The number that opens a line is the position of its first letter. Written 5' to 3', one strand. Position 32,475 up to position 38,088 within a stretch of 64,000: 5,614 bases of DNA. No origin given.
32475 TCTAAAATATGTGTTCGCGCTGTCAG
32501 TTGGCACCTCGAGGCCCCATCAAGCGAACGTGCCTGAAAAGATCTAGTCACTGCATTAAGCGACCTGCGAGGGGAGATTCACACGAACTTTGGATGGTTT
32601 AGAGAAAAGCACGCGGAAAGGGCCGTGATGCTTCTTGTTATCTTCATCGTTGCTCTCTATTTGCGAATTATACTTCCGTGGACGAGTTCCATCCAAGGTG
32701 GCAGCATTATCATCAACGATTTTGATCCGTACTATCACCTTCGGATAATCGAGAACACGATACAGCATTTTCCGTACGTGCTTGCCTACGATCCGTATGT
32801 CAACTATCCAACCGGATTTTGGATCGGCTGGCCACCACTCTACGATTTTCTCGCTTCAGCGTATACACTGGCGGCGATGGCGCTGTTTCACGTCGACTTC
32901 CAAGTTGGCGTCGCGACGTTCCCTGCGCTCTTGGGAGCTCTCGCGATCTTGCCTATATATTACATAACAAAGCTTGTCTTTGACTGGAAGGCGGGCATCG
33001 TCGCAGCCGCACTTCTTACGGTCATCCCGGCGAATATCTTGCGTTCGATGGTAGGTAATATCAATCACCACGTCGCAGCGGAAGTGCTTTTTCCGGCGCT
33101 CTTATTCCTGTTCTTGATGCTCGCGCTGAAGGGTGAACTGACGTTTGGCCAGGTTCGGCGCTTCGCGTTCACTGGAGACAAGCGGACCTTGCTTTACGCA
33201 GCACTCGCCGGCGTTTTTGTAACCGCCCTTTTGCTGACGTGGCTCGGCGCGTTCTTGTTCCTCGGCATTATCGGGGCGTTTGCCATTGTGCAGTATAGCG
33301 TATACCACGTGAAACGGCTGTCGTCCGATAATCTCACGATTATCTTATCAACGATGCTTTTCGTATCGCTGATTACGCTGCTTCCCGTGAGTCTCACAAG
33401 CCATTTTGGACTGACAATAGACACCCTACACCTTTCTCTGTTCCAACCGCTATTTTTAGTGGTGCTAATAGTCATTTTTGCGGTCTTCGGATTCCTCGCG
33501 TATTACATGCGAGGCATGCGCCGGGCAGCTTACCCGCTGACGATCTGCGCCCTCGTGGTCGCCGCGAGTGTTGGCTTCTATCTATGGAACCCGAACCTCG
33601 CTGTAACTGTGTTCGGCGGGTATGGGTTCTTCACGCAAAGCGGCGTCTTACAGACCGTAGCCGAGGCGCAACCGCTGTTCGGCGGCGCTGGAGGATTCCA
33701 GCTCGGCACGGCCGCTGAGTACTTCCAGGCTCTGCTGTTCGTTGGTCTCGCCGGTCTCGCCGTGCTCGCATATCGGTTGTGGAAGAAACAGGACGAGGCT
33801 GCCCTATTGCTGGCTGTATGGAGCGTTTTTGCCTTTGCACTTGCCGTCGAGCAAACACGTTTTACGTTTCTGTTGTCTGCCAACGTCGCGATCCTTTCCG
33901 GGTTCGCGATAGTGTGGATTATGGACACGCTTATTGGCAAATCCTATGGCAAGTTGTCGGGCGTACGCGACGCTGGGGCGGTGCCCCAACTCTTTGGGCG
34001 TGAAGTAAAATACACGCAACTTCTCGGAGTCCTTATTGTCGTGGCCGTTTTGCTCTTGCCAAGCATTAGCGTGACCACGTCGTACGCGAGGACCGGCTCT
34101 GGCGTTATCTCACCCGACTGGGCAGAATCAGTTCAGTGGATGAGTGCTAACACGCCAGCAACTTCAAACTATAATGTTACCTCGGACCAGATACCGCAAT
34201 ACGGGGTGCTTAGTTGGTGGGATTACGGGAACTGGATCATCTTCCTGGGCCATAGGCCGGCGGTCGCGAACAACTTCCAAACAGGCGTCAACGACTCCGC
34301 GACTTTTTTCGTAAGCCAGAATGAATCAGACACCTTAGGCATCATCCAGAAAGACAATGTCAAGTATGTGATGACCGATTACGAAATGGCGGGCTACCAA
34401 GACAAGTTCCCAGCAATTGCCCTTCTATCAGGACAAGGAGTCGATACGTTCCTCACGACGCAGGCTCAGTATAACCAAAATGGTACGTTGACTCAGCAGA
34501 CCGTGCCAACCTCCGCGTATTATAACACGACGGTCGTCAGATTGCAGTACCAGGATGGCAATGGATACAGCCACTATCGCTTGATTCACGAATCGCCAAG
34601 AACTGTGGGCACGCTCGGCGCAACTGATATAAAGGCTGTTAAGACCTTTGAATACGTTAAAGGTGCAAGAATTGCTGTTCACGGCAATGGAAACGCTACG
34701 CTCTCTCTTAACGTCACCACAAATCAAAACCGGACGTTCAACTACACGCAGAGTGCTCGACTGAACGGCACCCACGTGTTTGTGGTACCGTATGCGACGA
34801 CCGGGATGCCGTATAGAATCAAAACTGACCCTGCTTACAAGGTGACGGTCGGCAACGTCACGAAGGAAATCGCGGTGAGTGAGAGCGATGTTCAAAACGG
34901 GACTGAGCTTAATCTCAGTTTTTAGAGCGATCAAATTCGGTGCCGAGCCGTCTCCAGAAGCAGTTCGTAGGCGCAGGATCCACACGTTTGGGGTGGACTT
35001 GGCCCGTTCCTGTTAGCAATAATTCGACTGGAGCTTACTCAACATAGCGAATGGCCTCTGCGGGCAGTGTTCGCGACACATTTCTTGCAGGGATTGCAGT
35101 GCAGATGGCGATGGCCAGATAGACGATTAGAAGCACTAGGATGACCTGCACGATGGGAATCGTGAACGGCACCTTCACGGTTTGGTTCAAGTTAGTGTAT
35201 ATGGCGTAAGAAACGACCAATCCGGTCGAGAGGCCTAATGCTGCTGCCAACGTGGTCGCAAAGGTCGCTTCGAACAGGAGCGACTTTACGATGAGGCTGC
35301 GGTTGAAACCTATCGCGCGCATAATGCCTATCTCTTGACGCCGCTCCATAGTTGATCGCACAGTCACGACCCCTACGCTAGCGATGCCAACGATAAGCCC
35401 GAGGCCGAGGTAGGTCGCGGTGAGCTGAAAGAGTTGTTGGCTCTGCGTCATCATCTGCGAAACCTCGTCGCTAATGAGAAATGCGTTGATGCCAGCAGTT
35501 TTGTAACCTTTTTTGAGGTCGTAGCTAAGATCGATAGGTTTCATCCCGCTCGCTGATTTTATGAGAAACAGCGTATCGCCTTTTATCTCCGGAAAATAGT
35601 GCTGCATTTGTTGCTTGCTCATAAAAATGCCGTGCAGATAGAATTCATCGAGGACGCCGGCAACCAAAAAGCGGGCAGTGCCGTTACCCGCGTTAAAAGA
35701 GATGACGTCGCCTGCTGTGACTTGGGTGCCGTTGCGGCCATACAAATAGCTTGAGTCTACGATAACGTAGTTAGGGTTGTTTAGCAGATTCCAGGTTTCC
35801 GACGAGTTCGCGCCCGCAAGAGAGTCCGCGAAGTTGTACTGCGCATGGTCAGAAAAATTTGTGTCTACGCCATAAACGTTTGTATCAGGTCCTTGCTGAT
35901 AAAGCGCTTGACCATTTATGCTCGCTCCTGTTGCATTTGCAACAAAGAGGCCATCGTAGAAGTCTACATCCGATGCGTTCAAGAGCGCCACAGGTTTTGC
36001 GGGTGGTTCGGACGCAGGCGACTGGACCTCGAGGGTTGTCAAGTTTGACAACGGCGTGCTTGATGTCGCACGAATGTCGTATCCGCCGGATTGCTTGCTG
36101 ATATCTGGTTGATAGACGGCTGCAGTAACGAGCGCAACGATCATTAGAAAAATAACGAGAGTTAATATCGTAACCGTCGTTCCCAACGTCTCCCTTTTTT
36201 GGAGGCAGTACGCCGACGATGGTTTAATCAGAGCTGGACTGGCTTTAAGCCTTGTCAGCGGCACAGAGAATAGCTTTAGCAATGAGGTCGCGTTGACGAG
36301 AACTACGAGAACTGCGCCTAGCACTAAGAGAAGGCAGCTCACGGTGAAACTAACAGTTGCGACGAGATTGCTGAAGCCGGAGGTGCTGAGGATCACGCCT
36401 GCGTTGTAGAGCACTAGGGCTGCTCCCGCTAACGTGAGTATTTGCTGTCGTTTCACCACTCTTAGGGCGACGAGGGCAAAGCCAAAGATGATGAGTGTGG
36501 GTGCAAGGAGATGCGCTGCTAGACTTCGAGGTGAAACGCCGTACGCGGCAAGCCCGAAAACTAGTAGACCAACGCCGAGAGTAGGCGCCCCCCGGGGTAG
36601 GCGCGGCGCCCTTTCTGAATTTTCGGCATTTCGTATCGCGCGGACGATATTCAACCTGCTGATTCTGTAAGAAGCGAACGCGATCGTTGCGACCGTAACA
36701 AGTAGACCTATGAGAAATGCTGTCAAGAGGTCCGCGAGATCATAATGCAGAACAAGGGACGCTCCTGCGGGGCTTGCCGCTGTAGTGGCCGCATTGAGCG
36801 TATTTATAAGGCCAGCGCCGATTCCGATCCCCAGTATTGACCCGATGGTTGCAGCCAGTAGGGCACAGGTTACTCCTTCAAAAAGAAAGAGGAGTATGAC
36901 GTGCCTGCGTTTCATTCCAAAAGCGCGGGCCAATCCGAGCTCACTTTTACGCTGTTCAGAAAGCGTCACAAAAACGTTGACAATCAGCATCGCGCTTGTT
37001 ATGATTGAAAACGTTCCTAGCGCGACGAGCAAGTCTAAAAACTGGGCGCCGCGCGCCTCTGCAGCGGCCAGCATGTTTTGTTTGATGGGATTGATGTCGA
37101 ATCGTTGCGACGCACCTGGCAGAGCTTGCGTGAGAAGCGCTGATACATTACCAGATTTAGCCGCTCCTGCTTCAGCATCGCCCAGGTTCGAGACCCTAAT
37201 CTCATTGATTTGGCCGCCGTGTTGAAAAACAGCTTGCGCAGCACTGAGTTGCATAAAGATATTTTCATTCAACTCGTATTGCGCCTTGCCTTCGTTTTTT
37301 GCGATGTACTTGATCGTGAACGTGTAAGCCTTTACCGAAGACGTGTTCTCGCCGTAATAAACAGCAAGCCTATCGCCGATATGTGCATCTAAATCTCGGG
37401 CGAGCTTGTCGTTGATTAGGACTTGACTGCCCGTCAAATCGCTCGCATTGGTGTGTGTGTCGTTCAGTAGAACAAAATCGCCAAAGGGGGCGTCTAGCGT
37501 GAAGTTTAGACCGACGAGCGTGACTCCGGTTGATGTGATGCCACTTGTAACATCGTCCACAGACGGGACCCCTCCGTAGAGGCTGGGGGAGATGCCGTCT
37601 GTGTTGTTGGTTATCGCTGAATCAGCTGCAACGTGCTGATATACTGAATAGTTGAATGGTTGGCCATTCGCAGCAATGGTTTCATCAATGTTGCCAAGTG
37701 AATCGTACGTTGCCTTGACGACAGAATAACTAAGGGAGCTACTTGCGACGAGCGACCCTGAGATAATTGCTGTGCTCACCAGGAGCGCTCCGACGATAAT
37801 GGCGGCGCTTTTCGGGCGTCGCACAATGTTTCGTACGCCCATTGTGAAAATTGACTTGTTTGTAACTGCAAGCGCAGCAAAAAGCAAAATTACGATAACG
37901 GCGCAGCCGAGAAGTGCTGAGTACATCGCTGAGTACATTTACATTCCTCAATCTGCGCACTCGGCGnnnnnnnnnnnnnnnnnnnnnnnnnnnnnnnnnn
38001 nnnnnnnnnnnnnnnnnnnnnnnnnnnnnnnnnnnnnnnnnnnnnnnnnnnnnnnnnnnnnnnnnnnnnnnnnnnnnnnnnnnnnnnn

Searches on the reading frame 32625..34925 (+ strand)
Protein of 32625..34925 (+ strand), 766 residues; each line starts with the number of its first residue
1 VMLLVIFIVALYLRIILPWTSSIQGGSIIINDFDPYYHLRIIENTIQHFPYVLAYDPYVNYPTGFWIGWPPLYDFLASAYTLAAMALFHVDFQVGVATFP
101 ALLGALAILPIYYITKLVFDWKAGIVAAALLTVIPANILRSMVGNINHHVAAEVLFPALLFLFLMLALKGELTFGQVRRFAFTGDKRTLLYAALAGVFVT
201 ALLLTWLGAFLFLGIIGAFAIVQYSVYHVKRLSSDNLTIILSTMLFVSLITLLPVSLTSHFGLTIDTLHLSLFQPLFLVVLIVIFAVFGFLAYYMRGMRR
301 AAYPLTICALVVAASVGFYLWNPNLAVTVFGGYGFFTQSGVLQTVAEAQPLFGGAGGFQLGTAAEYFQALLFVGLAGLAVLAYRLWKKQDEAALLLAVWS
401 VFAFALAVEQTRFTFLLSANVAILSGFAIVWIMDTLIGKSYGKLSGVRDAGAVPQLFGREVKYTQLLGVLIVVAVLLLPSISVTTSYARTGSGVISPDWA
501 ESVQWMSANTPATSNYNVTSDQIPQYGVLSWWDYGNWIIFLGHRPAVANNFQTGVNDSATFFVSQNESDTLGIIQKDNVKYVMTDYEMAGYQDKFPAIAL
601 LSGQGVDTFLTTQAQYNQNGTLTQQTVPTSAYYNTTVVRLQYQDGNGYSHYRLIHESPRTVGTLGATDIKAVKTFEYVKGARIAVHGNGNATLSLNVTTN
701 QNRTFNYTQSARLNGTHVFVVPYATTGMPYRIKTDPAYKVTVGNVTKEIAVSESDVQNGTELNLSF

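Call 53: search_protein_families(library=pfam, proteins=[window:32625-34925:+], max_evalue=0.00001)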
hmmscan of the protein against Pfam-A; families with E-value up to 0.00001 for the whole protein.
window:32625-34925:+ (766 aa): 3 families
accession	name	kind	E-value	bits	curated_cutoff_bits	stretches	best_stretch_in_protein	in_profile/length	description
PF22627.1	AglB_core-like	-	4e-22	79.1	27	1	498-589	3-111/111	AglB core domain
PF02516.20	STT3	-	1.1e-21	78.3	24.5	1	18-461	15-380/405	Oligosaccharyl transferase STT3, N-terminal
PF18079.6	AglB_L1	-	1e-20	74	23.6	1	680-761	1-86/87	Archaeal glycosylation protein B long peripheral domain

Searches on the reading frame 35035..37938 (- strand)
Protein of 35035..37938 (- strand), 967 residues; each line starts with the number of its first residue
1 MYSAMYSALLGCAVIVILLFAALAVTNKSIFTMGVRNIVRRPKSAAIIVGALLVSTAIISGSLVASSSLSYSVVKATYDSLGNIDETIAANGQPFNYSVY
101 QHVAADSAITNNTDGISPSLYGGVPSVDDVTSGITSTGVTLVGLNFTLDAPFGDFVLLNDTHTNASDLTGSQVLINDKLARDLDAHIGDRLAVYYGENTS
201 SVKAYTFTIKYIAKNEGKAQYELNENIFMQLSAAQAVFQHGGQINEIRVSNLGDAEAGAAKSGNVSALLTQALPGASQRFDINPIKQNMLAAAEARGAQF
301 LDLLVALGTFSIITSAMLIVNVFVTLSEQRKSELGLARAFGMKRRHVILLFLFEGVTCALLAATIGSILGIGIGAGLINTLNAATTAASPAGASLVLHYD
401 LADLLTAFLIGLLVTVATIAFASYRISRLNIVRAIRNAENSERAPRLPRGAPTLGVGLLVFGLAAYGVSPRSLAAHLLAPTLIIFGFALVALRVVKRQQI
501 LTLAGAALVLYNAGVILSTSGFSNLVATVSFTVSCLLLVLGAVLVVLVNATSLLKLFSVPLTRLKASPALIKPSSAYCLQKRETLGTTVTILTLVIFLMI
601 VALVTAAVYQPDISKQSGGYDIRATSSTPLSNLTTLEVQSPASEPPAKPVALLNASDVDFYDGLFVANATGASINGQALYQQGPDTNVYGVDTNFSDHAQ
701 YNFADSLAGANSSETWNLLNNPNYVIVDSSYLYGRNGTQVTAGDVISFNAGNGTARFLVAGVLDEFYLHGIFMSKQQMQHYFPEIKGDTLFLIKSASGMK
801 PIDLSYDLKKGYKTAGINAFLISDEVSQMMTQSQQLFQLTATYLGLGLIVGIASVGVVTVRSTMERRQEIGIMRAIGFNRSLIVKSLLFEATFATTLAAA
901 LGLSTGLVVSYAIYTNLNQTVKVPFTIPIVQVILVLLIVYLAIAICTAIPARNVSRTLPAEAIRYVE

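Call 53: search_protein_families(library=pfam, proteins=[window:35035-37938:-], max_evalue=0.00001)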
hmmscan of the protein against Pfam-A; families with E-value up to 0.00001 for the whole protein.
window:35035-37938:- (967 aa): 1 family
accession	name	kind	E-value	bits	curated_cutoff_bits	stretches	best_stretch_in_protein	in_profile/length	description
PF02687.27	FtsX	-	1.9e-30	105.8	25.5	2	844-957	4-118/120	FtsX-like permease C-terminal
